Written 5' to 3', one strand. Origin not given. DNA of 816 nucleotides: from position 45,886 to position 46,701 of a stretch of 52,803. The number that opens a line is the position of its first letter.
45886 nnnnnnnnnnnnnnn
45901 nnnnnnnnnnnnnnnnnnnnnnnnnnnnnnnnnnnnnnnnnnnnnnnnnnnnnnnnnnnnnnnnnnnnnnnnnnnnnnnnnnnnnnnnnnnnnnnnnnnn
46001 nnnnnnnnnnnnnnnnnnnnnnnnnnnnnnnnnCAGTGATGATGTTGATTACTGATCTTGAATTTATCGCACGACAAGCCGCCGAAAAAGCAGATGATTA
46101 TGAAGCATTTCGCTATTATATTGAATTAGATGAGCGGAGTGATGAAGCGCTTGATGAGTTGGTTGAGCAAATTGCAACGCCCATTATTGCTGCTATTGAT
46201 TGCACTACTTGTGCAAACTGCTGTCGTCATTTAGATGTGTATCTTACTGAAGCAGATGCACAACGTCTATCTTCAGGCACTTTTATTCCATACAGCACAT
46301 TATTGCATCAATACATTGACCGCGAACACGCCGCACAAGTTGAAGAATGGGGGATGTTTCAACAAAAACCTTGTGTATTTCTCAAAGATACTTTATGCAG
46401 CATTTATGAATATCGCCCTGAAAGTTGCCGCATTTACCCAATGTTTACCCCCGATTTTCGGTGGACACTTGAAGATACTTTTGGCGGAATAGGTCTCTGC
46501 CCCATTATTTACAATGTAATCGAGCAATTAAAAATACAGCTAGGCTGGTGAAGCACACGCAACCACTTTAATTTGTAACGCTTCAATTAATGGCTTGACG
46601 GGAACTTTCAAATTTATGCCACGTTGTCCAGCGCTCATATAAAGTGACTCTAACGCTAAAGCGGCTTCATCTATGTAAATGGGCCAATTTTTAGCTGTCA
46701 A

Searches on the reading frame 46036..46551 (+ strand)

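Call 23: search_protein_families(library=pfam, max_evalue=0.001, proteins=[window:46036-46551:+])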
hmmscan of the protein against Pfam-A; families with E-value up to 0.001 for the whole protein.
window:46036-46551:+ (171 aa): 1 family
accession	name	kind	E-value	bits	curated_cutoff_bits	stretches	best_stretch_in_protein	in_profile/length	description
PF03692.20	CxxCxxCC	-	1.4e-14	55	23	1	55-141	1-77/85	Putative zinc- or iron-chelating domain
